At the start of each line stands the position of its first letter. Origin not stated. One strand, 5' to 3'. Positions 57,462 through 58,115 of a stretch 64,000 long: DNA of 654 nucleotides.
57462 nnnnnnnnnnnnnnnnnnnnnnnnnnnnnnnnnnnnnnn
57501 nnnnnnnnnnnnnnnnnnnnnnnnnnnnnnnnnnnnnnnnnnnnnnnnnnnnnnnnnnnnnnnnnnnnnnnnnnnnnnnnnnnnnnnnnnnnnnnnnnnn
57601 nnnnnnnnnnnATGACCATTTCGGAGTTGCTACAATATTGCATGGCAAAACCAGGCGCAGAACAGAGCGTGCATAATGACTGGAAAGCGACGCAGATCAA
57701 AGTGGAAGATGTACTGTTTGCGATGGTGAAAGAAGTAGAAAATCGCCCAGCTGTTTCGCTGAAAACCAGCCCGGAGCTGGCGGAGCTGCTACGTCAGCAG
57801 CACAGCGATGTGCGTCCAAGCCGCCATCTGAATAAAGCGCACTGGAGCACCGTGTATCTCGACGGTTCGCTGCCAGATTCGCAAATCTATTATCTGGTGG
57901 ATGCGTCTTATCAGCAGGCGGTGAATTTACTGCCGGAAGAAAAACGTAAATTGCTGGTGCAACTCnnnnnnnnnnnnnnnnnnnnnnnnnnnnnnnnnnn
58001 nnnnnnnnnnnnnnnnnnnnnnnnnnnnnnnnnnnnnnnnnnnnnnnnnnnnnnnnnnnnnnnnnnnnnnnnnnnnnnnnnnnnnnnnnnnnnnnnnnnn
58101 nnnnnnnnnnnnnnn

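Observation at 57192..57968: yjbQ-yjbR translationally coupled pair of unknown physiological role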

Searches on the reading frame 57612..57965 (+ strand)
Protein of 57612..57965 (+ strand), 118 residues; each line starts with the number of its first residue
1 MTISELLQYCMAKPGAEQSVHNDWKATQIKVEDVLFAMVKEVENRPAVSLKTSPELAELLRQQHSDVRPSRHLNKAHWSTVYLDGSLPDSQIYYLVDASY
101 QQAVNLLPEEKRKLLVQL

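Call 8: profile_search(protein=window:57612-57965:+)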
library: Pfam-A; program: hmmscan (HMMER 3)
A. the first sequence (118 residues): domains with independent E <= 10: 1; with E <= 0.001: 1
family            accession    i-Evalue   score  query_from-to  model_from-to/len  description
YjbR              PF04237.18    2.9e-21    76.4      11-101         1-87/88  YjbR

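Call 9: search_protein_families(proteins=[window:57612-57965:+], library=ncbifam)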
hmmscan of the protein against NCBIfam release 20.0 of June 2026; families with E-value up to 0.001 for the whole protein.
window:57612-57965:+ (118 aa): 1 family
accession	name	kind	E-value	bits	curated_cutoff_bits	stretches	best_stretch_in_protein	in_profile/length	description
NF007603.0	PRK10250.1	equivalog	2.6e-11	43.8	183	1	29-114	33-118/122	MmcQ/YjbR family DNA-binding protein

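Call 11: search_solved_structures(query=window:57612-57965:+, max_evalue=0.01)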
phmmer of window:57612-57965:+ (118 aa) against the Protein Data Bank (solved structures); distinct sequences matched with E-value up to 0.01: 3.
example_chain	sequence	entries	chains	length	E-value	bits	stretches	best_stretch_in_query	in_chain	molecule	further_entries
2fki_A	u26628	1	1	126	2.5e-75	253.1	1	1-118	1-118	Protein yjbR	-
2a1v_A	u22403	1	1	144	1.8e-09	41.1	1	35-101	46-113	conserved hypothetical protein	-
2kfp_A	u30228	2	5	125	2e-07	34.6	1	46-101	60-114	PSPTO_3016 protein | uncharacterized protein PSPTO_3016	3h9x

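Call 21: find_homologous_proteins(query=window:57612-57965:+, max_evalue=0.00001)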
Query window:57612-57965:+ (118 aa): 355 proteins with E <= 0.00001 among 370 candidates; the best 120 are listed.
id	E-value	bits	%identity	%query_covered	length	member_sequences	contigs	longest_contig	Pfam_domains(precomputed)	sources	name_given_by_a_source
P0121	6.4e-70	250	99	100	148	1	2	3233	PF04237.19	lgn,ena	-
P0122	7.9e-70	250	98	100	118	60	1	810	PF04237.19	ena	-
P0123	3.7e-68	245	100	97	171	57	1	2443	PF04237.19,PF01894.23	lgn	-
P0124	3.5e-66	238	99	94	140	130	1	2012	PF04237.19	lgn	-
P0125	7.9e-66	237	99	94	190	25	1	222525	PF04237.19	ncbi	-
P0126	2.7e-65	235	92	99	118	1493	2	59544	PF04237.19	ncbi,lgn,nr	ncbi:MmcQ/YjbR family DNA-binding protein [Salmonella enterica]|nr:MmcQ/YjbR family DNA-binding prot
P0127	1.8e-64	233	95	100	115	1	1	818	PF04237.19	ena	-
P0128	2.7e-64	232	92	100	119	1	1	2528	PF04237.19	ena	-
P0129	2.9e-64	232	91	99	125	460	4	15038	PF04237.19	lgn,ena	-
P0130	1.7e-63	230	93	99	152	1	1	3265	PF04237.19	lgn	-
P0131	1.9e-63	229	95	96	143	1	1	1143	PF04237.19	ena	-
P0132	8.5e-63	227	91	99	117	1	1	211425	PF04237.19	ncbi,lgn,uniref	ncbi:MmcQ/YjbR family DNA-binding protein [Salmonella enterica]|uniref:MmcQ/YjbR family DNA-binding 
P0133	1.4e-62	227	94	100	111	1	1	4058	PF04237.19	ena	-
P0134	2.2e-62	226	99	92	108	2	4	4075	PF04237.19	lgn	-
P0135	3.4e-62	225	94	100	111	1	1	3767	PF04237.19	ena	-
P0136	5.4e-62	225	90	97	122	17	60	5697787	PF04237.19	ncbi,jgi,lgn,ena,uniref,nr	ncbi:hypothetical protein PUATCC27989T_04002 [Phytobacter ursingii]|jgi:predicted DNA-binding protei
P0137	1.2e-61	224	87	99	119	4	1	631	PF04237.19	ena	-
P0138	1.4e-61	223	89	99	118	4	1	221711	PF04237.19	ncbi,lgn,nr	ncbi:TPA: MmcQ/YjbR family DNA-binding protein [Salmonella enterica subsp. enterica serovar Typhi]|n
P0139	2.5e-61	223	89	97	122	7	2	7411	PF04237.19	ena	-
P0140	3.0e-61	222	98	88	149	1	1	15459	PF04237.19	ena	-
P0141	3.1e-61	222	93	100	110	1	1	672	PF04237.19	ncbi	ncbi:MmcQ/YjbR family DNA-binding protein [Klebsiella pneumoniae]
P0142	9.5e-61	221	87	99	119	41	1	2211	PF04237.19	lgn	-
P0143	1.3e-60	220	88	96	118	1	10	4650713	PF04237.19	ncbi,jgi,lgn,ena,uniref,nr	ncbi:MmcQ/YjbR family DNA-binding protein [Trabulsiella odontotermitis]|jgi:predicted DNA-binding pr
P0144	2.6e-60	219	89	97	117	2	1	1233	PF04237.19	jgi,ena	-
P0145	2.7e-60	219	92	100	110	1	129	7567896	PF04237.19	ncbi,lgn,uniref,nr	ncbi:TPA: MmcQ/YjbR family DNA-binding protein [Escherichia coli O25b:H4-ST131]|uniref:MmcQ/YjbR fam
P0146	3.3e-60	219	86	99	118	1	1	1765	PF04237.19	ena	-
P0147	3.3e-60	219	89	97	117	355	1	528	PF04237.19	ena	-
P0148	3.7e-60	219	89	97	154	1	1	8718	PF04237.19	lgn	-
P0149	3.9e-60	219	87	97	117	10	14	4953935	PF04237.19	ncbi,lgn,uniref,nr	ncbi:MmcQ/YjbR family DNA-binding protein [Kosakonia pseudosacchari]|uniref:MmcQ/YjbR family DNA-bin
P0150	4.7e-60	218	86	99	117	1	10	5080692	PF04237.19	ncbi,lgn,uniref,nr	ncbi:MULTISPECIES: MmcQ/YjbR family DNA-binding protein [unclassified Pseudocitrobacter]|uniref:MmcQ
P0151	6.7e-60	218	87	97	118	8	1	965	PF04237.19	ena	-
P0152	1.1e-59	217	87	97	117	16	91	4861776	PF04237.19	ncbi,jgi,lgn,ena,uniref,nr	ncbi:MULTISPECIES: MmcQ/YjbR family DNA-binding protein [Kosakonia]|jgi:predicted DNA-binding protei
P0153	1.2e-59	217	86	99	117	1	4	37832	PF04237.19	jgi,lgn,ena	jgi:predicted DNA-binding protein (MmcQ/YjbR family)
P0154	1.7e-59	217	87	99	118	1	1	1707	PF04237.19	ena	-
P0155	1.8e-59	217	87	97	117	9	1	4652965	PF04237.19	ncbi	ncbi:MmcQ/YjbR family DNA-binding protein [Enterobacter oligotrophicus]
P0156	2.4e-59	216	86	99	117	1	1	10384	PF04237.19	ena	-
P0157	2.4e-59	216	84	99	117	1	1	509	PF04237.19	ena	-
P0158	2.6e-59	216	92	100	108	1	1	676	PF04237.19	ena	-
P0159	2.7e-59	216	87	99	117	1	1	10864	PF04237.19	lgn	-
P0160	2.8e-59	216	87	97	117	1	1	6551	PF04237.19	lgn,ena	-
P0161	2.9e-59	216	86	97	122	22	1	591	PF04237.19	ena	-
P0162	3.2e-59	216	85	99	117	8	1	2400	PF04237.19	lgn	-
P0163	3.5e-59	216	85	99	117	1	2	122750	PF04237.19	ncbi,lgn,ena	-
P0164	3.6e-59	216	85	99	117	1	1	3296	PF04237.19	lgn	-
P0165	3.8e-59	216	85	99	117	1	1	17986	PF04237.19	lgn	-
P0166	3.9e-59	216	87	97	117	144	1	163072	PF04237.19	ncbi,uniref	ncbi:MmcQ/YjbR family DNA-binding protein [Klebsiella sp. CN_Kp118]|uniref:MmcQ/YjbR family DNA-bind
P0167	4.2e-59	215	88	97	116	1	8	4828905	PF04237.19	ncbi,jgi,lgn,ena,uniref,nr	ncbi:MmcQ/YjbR family DNA-binding protein [Intestinirhabdus alba]|jgi:predicted DNA-binding protein 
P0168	4.8e-59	215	85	99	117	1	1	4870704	PF04237.19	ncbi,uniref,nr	ncbi:MmcQ/YjbR family DNA-binding protein [Superficieibacter sp. HKU1]|uniref:MmcQ/YjbR family DNA-b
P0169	5.2e-59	215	85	99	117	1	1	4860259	PF04237.19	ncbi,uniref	ncbi:MmcQ/YjbR family DNA-binding protein [Pseudocitrobacter faecalis]|uniref:MmcQ/YjbR family DNA-b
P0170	6.2e-59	215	87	97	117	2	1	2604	PF04237.19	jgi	jgi:predicted DNA-binding protein (MmcQ/YjbR family)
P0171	8.3e-59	214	87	97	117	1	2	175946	PF04237.19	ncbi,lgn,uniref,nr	ncbi:hypothetical protein CHU32_17645 [Superficieibacter electus]|uniref:MmcQ/YjbR family DNA-bindin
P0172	8.5e-59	214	87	99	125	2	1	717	PF04237.19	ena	-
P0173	9.5e-59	214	85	99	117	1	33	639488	PF04237.19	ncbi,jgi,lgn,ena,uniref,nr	ncbi:MmcQ/YjbR family DNA-binding protein [Superficieibacter sp. 1612_C1]|jgi:predicted DNA-binding 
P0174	1.0e-58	214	85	99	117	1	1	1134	PF04237.19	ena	-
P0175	1.0e-58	214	87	98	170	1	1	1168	PF04237.19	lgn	-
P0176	1.2e-58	214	86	97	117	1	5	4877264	PF04237.19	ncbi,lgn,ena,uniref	ncbi:MmcQ/YjbR family DNA-binding protein [Superficieibacter sp. BNK-5]|uniref:MmcQ/YjbR family DNA-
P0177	1.2e-58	214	86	97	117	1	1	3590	PF04237.19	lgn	-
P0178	1.3e-58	214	88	92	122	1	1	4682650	PF04237.19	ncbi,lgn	ncbi:MmcQ/YjbR family DNA-binding protein [Salmonella enterica]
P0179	1.4e-58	214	86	97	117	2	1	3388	PF04237.19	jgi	jgi:predicted DNA-binding protein (MmcQ/YjbR family)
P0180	1.6e-58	214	86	97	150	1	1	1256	PF04237.19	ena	-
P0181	1.6e-58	214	88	97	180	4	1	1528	PF04237.19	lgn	-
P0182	1.6e-58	214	86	99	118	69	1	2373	PF04237.19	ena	-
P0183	1.6e-58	214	86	99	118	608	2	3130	PF04237.19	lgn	-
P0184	2.6e-58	213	87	97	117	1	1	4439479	PF04237.19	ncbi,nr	ncbi:MmcQ/YjbR family DNA-binding protein [Kosakonia sp. H02]|nr:MmcQ/YjbR family DNA-binding protei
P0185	3.8e-58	212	85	97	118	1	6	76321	PF04237.19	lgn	-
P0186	7.0e-58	211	83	99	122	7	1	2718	PF04237.19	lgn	-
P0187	9.0e-58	211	83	99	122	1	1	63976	PF04237.19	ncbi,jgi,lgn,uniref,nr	ncbi:MmcQ/YjbR family DNA-binding protein [Kosakonia oryziphila]|jgi:Uncharacterized protein conserv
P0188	9.2e-58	211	83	97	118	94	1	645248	PF04237.19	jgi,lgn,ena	-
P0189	1.5e-57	210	86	96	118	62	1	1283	PF04237.19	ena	-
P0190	3.7e-57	209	87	100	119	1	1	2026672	PF04237.19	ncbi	-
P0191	3.8e-57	209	83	97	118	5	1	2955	PF04237.19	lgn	-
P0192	4.9e-57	209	85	97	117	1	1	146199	PF04237.19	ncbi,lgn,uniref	ncbi:MmcQ/YjbR family DNA-binding protein [Pseudocitrobacter cyperus]|uniref:MmcQ/YjbR family DNA-bi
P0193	5.1e-57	209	86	100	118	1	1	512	PF04237.19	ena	-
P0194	5.2e-57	209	85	97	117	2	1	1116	PF04237.19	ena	-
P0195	5.2e-57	209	87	96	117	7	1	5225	PF04237.19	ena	-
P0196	5.4e-57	209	87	96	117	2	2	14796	PF04237.19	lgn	-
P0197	6.4e-57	208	84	97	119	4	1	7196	PF04237.19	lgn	-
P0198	8.1e-57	208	83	97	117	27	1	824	PF04237.19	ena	-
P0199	8.1e-57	208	84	97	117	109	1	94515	PF04237.19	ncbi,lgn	ncbi:TPA: MmcQ/YjbR family DNA-binding protein [Enterobacter hormaechei]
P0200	1.3e-56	207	83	97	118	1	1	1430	PF04237.19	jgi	-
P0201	1.5e-56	207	83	97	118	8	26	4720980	PF04237.19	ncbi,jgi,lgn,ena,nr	ncbi:hypothetical protein GCM10011513_39450 [Franconibacter daqui]|jgi:predicted DNA-binding protein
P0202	1.7e-56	207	91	91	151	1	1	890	PF04237.19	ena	-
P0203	1.9e-56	207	86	96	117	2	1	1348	PF04237.19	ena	-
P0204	2.0e-56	207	83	97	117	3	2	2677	PF04237.19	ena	-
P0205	2.5e-56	206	86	96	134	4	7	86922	PF04237.19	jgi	jgi:predicted DNA-binding protein (MmcQ/YjbR family)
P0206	4.3e-56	206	91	90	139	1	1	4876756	PF04237.19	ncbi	-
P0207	8.1e-56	205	90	100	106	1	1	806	PF04237.19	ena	-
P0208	9.7e-56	205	83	97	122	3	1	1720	PF04237.19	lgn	-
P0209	9.9e-56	205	83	96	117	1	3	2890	PF04237.19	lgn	-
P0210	1.0e-55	205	84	97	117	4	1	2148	PF04237.19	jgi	-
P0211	1.0e-55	204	85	96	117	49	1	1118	PF04237.19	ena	-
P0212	1.3e-55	204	80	99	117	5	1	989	PF04237.19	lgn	-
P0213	1.4e-55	204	84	97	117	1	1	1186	PF04237.19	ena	-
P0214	1.9e-55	204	85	96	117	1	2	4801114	PF04237.19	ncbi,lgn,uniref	ncbi:MmcQ/YjbR family DNA-binding protein [Kluyvera cryocrescens]|uniref:MmcQ/YjbR family DNA-bindin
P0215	3.0e-55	203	81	99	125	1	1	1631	PF04237.19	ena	-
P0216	3.2e-55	203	83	97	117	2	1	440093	PF04237.19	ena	-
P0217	4.2e-55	203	86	96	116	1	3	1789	PF04237.19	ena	-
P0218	6.3e-55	202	82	97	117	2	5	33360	PF04237.19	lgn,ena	-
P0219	9.1e-55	201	83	97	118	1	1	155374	PF04237.19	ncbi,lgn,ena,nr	nr:MmcQ/YjbR family DNA-binding protein [uncultured Enterobacter sp.]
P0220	1.1e-54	201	82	97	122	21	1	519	PF04237.19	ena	-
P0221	1.3e-54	201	80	97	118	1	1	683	PF04237.19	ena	-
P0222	1.4e-54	201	81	97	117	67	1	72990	PF04237.19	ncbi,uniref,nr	ncbi:MmcQ/YjbR family DNA-binding protein [Enterobacteriaceae bacterium H18W14]|uniref:MmcQ/YjbR fam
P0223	1.5e-54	201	78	98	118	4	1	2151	PF04237.19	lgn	-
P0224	2.8e-54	200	80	96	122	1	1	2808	PF04237.19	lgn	-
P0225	3.7e-54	199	81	96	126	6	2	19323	PF04237.19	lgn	-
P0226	5.0e-54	199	83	97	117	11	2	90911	PF04237.19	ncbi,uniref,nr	ncbi:hypothetical protein B5M10_06705 [Pluralibacter gergoviae]|uniref:MmcQ/YjbR family DNA-binding 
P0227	8.7e-54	198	83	99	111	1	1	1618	PF04237.19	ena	-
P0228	9.4e-54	198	86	91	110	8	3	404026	PF04237.19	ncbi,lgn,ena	-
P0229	1.0e-53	198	81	96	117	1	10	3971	PF04237.19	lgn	-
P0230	1.4e-53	198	80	97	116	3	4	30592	PF04237.19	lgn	-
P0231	1.6e-53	197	81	97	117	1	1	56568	PF04237.19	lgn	-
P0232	2.0e-53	197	80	97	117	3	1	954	PF04237.19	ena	-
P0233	2.3e-53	197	78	98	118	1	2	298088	PF04237.19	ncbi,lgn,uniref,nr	ncbi:MmcQ/YjbR family DNA-binding protein [Entomohabitans teleogrylli]|uniref:MmcQ/YjbR family DNA-b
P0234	2.3e-53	197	81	97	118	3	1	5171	PF04237.19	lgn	-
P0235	2.4e-53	197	79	97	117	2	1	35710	PF04237.19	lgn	-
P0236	3.4e-53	196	81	97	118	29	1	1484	PF04237.19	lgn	-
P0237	5.2e-53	196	86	89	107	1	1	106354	PF04237.19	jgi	-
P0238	6.2e-53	196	79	98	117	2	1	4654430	PF04237.19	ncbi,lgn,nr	ncbi:MmcQ/YjbR family DNA-binding protein [Enterobacteriaceae bacterium 4M9]|nr:MmcQ/YjbR family DNA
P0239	1.0e-52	195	79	97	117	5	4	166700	PF04237.19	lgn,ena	-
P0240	1.1e-52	195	88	89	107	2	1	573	PF04237.19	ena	-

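Call 35: search_solved_structures(query=window:57612-57965:+, max_evalue=10, show_alignments=4)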
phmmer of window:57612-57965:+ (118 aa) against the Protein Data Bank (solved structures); distinct sequences matched with E-value up to 10: 4.
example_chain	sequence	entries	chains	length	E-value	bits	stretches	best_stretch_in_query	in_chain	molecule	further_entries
2fki_A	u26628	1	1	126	2.5e-75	253.1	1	1-118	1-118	Protein yjbR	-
2a1v_A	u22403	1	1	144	1.8e-09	41.1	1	35-101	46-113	conserved hypothetical protein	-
2kfp_A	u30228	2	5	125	2e-07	34.6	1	46-101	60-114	PSPTO_3016 protein | uncharacterized protein PSPTO_3016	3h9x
1ydo_A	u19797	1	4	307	1.1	12.9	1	34-103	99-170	HMG-CoA Lyase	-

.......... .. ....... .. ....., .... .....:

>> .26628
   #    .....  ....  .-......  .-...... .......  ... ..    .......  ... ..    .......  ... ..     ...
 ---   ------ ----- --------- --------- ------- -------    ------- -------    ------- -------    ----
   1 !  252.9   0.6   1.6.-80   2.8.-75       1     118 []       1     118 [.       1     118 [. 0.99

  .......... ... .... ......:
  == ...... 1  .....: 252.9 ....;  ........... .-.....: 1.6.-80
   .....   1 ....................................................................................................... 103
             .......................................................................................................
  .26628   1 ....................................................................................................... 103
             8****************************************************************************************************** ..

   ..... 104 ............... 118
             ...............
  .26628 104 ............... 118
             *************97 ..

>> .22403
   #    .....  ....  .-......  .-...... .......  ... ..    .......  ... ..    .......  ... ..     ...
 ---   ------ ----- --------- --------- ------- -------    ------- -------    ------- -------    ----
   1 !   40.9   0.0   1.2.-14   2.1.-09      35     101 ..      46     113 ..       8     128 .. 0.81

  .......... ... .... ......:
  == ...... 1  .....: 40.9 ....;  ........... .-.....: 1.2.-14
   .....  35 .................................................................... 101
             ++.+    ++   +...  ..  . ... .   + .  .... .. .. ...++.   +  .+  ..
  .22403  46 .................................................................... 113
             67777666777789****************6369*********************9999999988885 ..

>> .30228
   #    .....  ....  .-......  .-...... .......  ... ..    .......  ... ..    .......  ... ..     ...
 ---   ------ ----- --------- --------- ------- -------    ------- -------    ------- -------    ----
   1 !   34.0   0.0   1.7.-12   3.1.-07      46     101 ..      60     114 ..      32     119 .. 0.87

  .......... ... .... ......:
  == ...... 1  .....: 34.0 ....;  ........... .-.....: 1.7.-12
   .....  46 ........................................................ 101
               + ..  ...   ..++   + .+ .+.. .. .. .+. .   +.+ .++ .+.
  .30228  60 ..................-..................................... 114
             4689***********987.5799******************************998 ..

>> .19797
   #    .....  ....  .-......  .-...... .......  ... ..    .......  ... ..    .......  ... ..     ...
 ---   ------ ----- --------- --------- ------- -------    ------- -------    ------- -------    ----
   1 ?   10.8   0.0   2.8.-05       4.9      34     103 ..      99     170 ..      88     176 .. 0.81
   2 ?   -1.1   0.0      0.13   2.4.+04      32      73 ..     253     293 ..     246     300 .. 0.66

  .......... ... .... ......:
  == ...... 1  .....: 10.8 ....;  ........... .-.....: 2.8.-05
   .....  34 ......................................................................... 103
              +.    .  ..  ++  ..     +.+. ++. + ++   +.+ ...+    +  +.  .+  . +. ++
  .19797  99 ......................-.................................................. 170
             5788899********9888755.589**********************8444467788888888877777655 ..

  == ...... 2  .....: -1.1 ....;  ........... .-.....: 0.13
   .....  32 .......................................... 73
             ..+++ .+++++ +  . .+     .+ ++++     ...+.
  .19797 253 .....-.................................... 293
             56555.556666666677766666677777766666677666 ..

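Call 52: predict_structure(alignment_id=A2)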
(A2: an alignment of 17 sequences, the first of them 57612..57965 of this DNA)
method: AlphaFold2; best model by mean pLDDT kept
length: 118 residues; sequences in the alignment: 17
mean_pLDDT: 65.6   pTM: 0.60
mean pLDDT of the five models: 65.6, 51.7, 48.1, 46.0, 43.1
residues with pLDDT >= 90: 0; 70-90: 43; 50-70: 66; < 50: 9
segments of 3 or more residues with pLDDT < 50: 72-78
pLDDT, mean of each block of 10 residues (from residue 1): 75 74 57 61 63 62 62 48 65 74 75 71
secondary structure, 60 per line:
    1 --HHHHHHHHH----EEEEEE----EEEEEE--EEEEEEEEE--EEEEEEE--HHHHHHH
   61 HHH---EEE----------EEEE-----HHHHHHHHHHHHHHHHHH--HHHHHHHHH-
elements in order: H3-11 E16-21 E26-31 E34-42 E45-51 H54-63 E67-69 E80-83 H89-106 H109-117

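Call 75: search_protein_families(proteins=[window:57612-57965:+], library=padloc, max_evalue=0.01)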
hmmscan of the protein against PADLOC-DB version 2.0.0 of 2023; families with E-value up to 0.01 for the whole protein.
window:57612-57965:+ (118 aa): 0 families
